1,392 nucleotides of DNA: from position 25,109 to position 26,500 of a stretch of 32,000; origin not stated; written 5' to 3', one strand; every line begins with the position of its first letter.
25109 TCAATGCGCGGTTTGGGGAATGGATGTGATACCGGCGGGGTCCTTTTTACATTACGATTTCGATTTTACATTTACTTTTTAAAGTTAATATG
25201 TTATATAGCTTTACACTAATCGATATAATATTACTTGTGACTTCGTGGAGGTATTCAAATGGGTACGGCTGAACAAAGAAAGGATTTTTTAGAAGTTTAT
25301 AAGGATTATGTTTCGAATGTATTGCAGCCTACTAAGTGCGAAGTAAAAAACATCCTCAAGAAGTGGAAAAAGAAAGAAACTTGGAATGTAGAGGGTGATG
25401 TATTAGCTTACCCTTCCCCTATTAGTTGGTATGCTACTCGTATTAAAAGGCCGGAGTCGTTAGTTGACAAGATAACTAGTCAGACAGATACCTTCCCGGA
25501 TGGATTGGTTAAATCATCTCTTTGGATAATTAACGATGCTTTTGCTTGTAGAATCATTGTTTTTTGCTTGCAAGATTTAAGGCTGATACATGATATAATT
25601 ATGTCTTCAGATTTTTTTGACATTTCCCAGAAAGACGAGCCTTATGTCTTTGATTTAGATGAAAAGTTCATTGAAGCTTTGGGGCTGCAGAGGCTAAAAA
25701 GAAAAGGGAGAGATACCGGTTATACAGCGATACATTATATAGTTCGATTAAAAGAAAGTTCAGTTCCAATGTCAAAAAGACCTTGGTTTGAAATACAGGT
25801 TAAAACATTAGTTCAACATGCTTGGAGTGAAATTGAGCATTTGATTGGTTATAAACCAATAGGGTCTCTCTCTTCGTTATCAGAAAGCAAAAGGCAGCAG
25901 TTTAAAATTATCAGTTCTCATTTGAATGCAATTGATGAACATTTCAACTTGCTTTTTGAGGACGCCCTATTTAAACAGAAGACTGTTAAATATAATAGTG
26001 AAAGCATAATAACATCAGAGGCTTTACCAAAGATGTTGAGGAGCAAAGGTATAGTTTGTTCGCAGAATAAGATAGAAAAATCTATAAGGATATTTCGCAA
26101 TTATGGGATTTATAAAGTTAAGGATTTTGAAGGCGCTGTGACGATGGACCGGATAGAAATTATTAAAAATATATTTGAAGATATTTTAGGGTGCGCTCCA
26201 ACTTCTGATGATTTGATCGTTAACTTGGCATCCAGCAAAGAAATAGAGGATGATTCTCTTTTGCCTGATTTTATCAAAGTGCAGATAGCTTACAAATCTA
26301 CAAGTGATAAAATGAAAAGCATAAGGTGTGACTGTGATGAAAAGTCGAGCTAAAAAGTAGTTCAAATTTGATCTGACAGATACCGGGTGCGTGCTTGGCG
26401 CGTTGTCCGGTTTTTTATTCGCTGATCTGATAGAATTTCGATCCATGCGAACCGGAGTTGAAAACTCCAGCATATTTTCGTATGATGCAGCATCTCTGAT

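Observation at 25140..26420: Stand-alone AT-rich RelA/SpoT-domain gene: candidate fused toxSAS (CapRel-like) defence protein with an unknown C-terminal domain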

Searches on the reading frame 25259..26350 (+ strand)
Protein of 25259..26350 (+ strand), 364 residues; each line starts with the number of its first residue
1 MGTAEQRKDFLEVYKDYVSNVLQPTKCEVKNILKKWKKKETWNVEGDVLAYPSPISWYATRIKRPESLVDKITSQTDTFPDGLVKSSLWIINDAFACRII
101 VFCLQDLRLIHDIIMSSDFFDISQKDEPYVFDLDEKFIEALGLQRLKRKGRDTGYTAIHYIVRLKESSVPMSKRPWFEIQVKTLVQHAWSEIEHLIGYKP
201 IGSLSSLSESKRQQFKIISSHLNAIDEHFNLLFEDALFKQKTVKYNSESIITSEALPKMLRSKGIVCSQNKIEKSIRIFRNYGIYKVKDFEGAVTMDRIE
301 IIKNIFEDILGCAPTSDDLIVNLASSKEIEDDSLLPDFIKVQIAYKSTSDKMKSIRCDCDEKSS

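Call 3: search_protein_families(library=pfam, proteins=[window:25259-26350:+], max_evalue=1)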
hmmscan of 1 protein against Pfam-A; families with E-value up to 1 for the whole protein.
window:25259-26350:+ (364 aa): 1 family
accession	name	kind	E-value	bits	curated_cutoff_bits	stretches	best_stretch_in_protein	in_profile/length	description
PF04607.23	RelA_SpoT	-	1.4e-13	51.5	27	1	60-199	1-109/113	Region found in RelA / SpoT proteins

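Call 4: search_protein_families(library=ncbifam, proteins=[window:25259-26350:+], max_evalue=1)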
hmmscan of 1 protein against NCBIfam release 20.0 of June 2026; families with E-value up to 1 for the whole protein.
window:25259-26350:+ (364 aa): 3 families
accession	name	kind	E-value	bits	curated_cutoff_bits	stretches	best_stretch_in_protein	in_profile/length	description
NF053588.1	GTPPhKinYjbM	equivalog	1e-07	31.9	320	1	52-206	34-165/201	GTP diphosphokinase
NF000460.1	fusD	exception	0.036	14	450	1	3-58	68-123/213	FusD family fusidic acid resistance EF-G-binding protein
NF040627.1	GFPS_Meth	equivalog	0.052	13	600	1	228-299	73-138/285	geranylfarnesyl diphosphate synthase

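Call 5: search_protein_families(library=padloc, proteins=[window:25259-26350:+], max_evalue=1)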
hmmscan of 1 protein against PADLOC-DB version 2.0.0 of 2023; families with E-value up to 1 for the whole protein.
window:25259-26350:+ (364 aa): 1 family
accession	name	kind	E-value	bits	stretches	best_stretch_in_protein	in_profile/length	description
PDLC04999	PDC-S33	-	4.5e-12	44.1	1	57-228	67-215/349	-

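Call 6: search_solved_structures(query=window:25259-26350:+, max_evalue=1, show_alignments=3)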
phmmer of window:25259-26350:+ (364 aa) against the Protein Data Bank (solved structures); distinct sequences matched with E-value up to 1: 9.
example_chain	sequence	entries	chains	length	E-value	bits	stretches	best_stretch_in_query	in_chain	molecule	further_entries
5f2v_V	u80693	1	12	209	8e-06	28.3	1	151-221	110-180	GTP pyrophosphokinase YjbM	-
5ded_D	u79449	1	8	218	8.3e-06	28.2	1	148-221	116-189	GTP pyrophosphokinase YjbM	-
5dec_A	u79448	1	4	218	8.5e-06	28.2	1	148-221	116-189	GTP pyrophosphokinase YjbM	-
2be3_A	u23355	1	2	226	3.2e-05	26.3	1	151-235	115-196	GTP pyrophosphokinase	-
3l9d_A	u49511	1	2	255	0.00047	22.5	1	151-235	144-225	Putative GTP pyrophosphokinase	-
6ewz_A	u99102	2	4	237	0.0043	19.3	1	133-201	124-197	GTP pyrophosphokinase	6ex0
6fgj_A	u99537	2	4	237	0.0043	19.3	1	133-201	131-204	GTP pyrophosphokinase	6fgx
6fgk_A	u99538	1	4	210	0.0087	18.3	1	150-203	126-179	GTP pyrophosphokinase YwaC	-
2n5e_A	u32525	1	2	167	0.96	11.6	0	115-246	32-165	Apolipoprotein A-I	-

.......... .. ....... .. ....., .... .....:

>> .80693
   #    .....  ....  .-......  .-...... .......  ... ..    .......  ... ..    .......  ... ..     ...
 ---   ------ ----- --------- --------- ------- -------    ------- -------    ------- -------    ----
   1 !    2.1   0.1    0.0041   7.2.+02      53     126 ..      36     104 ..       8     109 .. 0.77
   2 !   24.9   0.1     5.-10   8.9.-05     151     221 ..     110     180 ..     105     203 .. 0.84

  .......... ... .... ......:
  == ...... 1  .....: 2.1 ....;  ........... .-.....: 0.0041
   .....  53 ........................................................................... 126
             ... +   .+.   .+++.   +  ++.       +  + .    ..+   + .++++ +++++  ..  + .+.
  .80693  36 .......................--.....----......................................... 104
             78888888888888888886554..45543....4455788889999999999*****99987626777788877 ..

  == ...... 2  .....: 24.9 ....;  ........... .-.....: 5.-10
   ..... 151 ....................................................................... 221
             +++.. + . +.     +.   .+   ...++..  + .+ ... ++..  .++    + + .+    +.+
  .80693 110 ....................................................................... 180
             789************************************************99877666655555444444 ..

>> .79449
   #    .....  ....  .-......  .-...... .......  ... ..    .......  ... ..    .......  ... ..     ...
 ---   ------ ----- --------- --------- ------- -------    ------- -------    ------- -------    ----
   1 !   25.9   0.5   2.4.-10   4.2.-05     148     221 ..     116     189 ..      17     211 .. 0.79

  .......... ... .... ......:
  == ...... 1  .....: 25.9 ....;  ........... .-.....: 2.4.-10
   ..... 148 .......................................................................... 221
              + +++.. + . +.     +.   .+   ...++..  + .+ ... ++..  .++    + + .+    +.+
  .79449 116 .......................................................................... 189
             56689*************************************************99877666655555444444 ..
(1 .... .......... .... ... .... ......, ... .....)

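Call 9: find_homologous_proteins(query=window:25259-26350:+, max_evalue=0.001)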
Query window:25259-26350:+ (364 aa): 105 proteins with E <= 0.001 among 2193 candidates.
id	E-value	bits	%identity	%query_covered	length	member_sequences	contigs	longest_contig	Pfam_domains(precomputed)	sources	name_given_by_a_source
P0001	1.1e-239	812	100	100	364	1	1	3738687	PF04607.24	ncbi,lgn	ncbi:MAG: hypothetical protein ACL93V_12280 [Candidatus Electrothrix sp. YB6]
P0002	1.5e-147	509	63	99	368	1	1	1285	PF04607.24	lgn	-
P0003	7.9e-117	408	53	97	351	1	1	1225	PF04607.24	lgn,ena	-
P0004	2.1e-77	279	41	97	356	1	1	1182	PF04607.24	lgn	-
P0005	5.2e-75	271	38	98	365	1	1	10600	PF04607.24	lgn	-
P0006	1.4e-74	269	40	95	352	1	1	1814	PF04607.24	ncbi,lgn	-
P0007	2.5e-74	268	41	100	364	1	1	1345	PF04607.24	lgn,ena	-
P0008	1.2e-73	266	40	96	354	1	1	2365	PF04607.24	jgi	jgi:putative GTP pyrophosphokinase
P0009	1.2e-72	263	38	97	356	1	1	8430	PF04607.24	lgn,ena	-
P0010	3.0e-71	258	39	97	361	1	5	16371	PF04607.24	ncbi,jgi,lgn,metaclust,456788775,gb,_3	jgi:Uncharacterized protein conserved in bacteria|metaclust:\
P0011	5.9e-71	257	40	95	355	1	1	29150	PF04607.24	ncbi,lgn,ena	-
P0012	9.2e-71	257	40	94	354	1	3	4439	PF04607.24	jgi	jgi:putative GTP pyrophosphokinase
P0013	1.0e-70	257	38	96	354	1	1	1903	PF04607.24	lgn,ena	-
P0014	4.0e-70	255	38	95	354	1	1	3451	PF04607.24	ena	-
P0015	8.6e-70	254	37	97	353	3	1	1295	PF04607.24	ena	-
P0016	8.7e-70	254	35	98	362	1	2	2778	PF04607.24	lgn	-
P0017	1.5e-69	253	38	95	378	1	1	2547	PF04607.24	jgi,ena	jgi:putative GTP pyrophosphokinase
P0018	1.5e-69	253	39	96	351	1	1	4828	PF04607.24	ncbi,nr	ncbi:MAG: hypothetical protein GF353_18955 [Candidatus Lokiarchaeota archaeon]|nr:hypothetical prote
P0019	3.4e-69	252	39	97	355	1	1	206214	PF04607.24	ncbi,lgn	-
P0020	3.8e-69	251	39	95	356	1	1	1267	PF04607.24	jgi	jgi:putative GTP pyrophosphokinase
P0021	1.9e-68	249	37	94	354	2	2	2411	PF04607.24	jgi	-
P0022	1.9e-68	249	35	97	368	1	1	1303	PF04607.24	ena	-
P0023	2.3e-68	249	37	97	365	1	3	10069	PF04607.24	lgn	-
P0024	2.6e-68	249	38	95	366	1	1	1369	PF04607.24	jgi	jgi:putative GTP pyrophosphokinase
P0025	5.6e-68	248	36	96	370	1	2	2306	PF04607.24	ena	-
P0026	7.9e-68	247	36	97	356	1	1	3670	PF04607.24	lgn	-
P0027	8.0e-68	247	36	95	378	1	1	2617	PF04607.24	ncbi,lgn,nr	ncbi:MAG: hypothetical protein MN733_35905 [Nitrososphaera sp.]|nr:hypothetical protein [Nitrosospha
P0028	1.2e-67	246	37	98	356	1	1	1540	PF04607.24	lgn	-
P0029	2.1e-67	246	35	97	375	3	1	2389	PF04607.24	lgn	-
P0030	2.4e-67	246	36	95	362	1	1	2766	PF04607.24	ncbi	-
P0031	2.5e-67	245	36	97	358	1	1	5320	PF04607.24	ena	-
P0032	5.6e-67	244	34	95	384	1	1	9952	PF04607.24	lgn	-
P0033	1.1e-66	243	37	100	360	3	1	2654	PF04607.24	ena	-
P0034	1.8e-66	243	35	97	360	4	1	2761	PF04607.24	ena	-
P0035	1.8e-66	243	37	97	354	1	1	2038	PF04607.24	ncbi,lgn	-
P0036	2.6e-66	242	38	94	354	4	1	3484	PF04607.24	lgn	-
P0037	4.8e-66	241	36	97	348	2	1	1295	PF04607.24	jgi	jgi:putative GTP pyrophosphokinase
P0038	5.6e-66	241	34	96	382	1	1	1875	PF04607.24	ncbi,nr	ncbi:hypothetical protein HGB07_09865, partial [Candidatus Roizmanbacteria bacterium]|nr:hypothetica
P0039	7.1e-66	241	34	98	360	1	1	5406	PF04607.24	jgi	-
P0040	8.1e-66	240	36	96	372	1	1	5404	PF04607.24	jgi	jgi:putative GTP pyrophosphokinase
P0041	2.6e-65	239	36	97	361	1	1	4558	PF04607.24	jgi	jgi:putative GTP pyrophosphokinase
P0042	3.0e-65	239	38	95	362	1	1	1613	PF04607.24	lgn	-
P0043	3.8e-65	238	36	96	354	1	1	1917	PF04607.24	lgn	-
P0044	4.6e-65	238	37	95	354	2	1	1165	PF04607.24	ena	-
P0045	4.8e-65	238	36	96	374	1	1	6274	PF04607.24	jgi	-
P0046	6.5e-65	237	36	95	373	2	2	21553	PF04607.24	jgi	-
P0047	1.0e-64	237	35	97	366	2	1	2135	PF04607.24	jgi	jgi:putative GTP pyrophosphokinase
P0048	1.1e-64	237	35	95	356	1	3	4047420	PF04607.24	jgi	jgi:putative GTP pyrophosphokinase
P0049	1.4e-64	236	35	95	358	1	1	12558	PF04607.24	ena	-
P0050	1.0e-63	234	36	96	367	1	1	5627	PF04607.24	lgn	-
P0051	1.2e-63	233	37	96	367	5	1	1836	PF04607.24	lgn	-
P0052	1.3e-63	233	34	95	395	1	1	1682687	PF04607.24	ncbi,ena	-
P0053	2.4e-63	232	37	97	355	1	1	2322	PF04607.24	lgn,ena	-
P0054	3.4e-63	232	36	96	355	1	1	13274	PF04607.24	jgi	-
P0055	3.8e-63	232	37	95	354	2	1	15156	PF04607.24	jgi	-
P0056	7.9e-63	231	34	98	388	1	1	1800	PF04607.24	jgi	jgi:putative GTP pyrophosphokinase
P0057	8.6e-63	231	35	97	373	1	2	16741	PF04607.24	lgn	-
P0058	1.2e-62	230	37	95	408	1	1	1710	PF04607.24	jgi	jgi:putative GTP pyrophosphokinase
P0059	1.8e-62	229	35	95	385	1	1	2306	PF04607.24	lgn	-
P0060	2.4e-62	229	38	97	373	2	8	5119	PF04607.24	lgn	-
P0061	2.8e-62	229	35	98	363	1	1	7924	PF04607.24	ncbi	-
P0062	3.7e-62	228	37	97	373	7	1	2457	PF04607.24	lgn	-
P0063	5.2e-62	228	35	89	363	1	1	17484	PF04607.24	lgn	-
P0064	6.8e-62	228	36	95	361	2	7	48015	PF04607.24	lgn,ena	-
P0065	2.1e-61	226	37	90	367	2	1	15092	PF04607.24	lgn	-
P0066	3.5e-61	225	35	97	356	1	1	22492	PF04607.24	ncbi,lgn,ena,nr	ncbi:MAG TPA: hypothetical protein VJP89_08225 [Pyrinomonadaceae bacterium]|nr:hypothetical protein 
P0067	4.3e-61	225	35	95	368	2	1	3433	PF04607.24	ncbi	-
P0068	1.2e-60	223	37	90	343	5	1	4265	PF04607.24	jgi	jgi:putative GTP pyrophosphokinase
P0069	1.4e-60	223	34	98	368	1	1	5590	PF04607.24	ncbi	-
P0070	1.9e-60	223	36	88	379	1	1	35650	PF04607.24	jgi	jgi:putative GTP pyrophosphokinase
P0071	2.0e-60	223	38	95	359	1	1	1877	PF04607.24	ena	-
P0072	7.7e-60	221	38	88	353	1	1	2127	PF04607.24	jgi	jgi:putative GTP pyrophosphokinase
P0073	9.7e-60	220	35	95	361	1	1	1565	PF04607.24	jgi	jgi:putative GTP pyrophosphokinase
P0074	1.4e-59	220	35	97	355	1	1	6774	PF04607.24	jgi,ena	-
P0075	1.5e-59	220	33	95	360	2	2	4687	PF04607.24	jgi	jgi:putative GTP pyrophosphokinase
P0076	1.8e-59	220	34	96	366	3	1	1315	PF04607.24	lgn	-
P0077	2.0e-59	219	35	95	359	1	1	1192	PF04607.24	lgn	-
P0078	2.0e-59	219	35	97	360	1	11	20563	PF04607.24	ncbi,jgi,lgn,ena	-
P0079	2.5e-59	219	38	89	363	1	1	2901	PF04607.24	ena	-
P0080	1.2e-58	217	34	97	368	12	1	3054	PF04607.24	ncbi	-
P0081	2.0e-58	216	33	95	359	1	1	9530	PF04607.24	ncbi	-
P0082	2.7e-58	216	34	97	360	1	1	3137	PF04607.24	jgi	jgi:putative GTP pyrophosphokinase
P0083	3.2e-58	215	33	97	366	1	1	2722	PF04607.24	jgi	jgi:putative GTP pyrophosphokinase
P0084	5.3e-58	215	34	91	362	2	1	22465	PF04607.24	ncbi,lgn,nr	ncbi:MAG: hypothetical protein JXQ27_19005 [Acidobacteria bacterium]|nr:hypothetical protein [Acidob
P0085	1.6e-57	213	33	96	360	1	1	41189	PF04607.24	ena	-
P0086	4.5e-57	212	33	96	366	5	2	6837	PF04607.24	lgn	-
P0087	4.6e-57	212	34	95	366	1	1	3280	PF04607.24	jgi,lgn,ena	-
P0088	5.5e-57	211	34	90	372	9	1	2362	PF04607.24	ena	-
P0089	6.3e-57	211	34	91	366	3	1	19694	PF04607.24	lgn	-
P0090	8.7e-57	211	33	95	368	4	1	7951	PF04607.24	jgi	jgi:putative GTP pyrophosphokinase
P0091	8.8e-57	211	34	95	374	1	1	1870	PF04607.24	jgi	jgi:putative GTP pyrophosphokinase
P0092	1.5e-56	210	35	96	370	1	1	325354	PF04607.24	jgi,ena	jgi:putative GTP pyrophosphokinase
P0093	2.8e-56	209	33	97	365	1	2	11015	PF04607.24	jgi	jgi:putative GTP pyrophosphokinase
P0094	5.0e-56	208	34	97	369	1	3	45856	PF04607.24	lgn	-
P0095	5.8e-56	208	33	96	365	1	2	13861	PF04607.24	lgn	-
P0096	7.9e-56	208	32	96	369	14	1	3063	PF04607.24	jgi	jgi:putative GTP pyrophosphokinase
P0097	9.5e-55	204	33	89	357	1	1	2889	PF04607.24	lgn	-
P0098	1.1e-54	204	35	87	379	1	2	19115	PF04607.24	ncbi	-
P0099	1.4e-54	204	37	88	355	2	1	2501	PF04607.24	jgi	-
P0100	1.9e-54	203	36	88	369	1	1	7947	PF04607.24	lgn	-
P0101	2.9e-53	199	36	82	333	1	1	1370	PF04607.24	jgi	jgi:putative GTP pyrophosphokinase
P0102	3.4e-52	196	35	87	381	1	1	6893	PF04607.24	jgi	-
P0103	1.4e-51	194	44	65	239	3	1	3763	PF04607.24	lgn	-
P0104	1.7e-51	193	34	94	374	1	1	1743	PF04607.24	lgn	-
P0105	1.6e-44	170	37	72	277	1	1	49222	PF04607.24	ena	-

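Call 15: find_related_loci(query=A1, collection=genome_contigs, flank=8000)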
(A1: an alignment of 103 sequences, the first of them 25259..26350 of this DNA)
Query A1 (364 aa) in genome_contigs; peptide patterns used: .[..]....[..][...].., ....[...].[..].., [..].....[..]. (x = any residue, [..] = any of these).
185 stretches matched a pattern; 108 encode a relative of the query (tblastn E <= 1e-3); the best 80 are kept; 80 distinct loci.
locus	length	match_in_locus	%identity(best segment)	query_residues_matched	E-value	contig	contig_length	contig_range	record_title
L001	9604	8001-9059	39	1-354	7e-81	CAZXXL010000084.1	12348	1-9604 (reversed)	MAG TPA_asm: uncultured Thermoanaerobaculia bacterium isolate binchicken_co64_65 genome assembly, contig: NODE_3801_leng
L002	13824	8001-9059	40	1-354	6e-80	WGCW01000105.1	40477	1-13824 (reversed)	MAG: Acidobacteria bacterium isolate S145_17 k151_226712, whole genome shotgun sequence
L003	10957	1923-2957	37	8-354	1e-76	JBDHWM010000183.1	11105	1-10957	MAG: Caldilinea sp. isolate AS-MICRO-3CA.126 NODE_28639_length_11105_cov_5.785597, whole genome shotgun sequence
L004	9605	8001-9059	38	1-354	1e-76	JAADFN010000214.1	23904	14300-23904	MAG: Acidobacteriota bacterium isolate M_MaxBin.030 contig-127_9508, whole genome shotgun sequence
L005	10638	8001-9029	38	1-345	2e-75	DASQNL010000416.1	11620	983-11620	MAG TPA_asm: Pyrinomonadaceae bacterium isolate SMAG_U10775 k141_477938, whole genome shotgun sequence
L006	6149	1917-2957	36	5-353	8e-75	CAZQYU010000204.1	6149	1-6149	MAG TPA_asm: uncultured Thermoanaerobaculia bacterium isolate SRP214966_co3_119 genome assembly, contig: NODE_24335_leng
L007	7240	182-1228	37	4-353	1e-74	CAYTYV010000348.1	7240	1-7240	MAG TPA_asm: uncultured Polyangiaceae bacterium isolate binchicken_co65_89 genome assembly, contig: NODE_37731_length_72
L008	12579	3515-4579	37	4-354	8e-75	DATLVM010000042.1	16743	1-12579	MAG TPA_asm: Pyrinomonadaceae bacterium isolate SMAG_U13192 k141_373578, whole genome shotgun sequence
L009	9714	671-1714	38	4-353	3e-74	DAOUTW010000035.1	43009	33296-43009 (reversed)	MAG TPA_asm: Candidatus Zixiibacteriota bacterium isolate CSMAG_807 CSMAG_807_k141_1063668_length_43009_cov_11.0531, who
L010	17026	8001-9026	37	10-353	2e-74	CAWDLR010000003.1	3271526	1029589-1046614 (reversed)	MAG: uncultured Planctomycetaceae bacterium isolate MFD04492.bin.1.203 genome assembly, contig: contig_1710, whole genom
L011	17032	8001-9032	35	8-353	3e-74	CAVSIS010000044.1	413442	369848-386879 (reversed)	MAG: uncultured Acidobacteriota bacterium isolate MFD02416.bin.4.367 genome assembly, contig: contig_7613, whole genome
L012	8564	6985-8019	36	7-353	4e-74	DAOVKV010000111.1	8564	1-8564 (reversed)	MAG TPA_asm: bacterium isolate CSMAG_1428 CSMAG_1428_k141_4127235_length_8564_cov_16.0000, whole genome shotgun sequence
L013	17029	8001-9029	37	10-354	1e-73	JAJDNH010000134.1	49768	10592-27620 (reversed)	MAG: Acidobacteria bacterium isolate ALJrbin.24 k141_386989, whole genome shotgun sequence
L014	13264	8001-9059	36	1-354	4e-73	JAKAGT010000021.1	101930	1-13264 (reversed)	MAG: Bacteroidetes bacterium isolate WY2.bin60 NODE_270_length_101930_cov_6.545004, whole genome shotgun sequence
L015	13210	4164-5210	37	4-354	2e-72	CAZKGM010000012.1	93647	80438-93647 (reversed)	MAG TPA_asm: uncultured Thermoanaerobaculia bacterium isolate binchicken_co163_178 genome assembly, contig: NODE_186_len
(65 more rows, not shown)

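Call 18: predict_structure(alignment_id=A1)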
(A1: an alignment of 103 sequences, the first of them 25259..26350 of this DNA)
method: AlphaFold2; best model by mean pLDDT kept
length: 364 residues; sequences in the alignment: 103
mean_pLDDT: 92.1   pTM: 0.86
mean pLDDT of the five models: 92.1, 92.0, 91.2, 90.8, 90.8
residues with pLDDT >= 90: 289; 70-90: 54; 50-70: 18; < 50: 3
segments of 3 or more residues with pLDDT < 50: none
pLDDT, mean of each block of 10 residues (from residue 1): 88 98 98 91 72 91 96 95 96 98 95 97 97 92 94 88 98 98 95 80 67 86 94 92 97 96 91 96 98 98 98 96 97 97 96 77 48
secondary structure, 60 per line:
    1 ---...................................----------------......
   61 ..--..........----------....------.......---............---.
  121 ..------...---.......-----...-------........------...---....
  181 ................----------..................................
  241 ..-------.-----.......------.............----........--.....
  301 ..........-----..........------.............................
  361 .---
elements in order: H4-38 E55-62 H65-74 H85-88 E95-101 H105-116 E120-122 E129-131 H135-141 E147-149 E157-164 E177-183 H184-196 H207-242 H256-262 H269-281 H287-293 H296-310 H316-325 H332-361
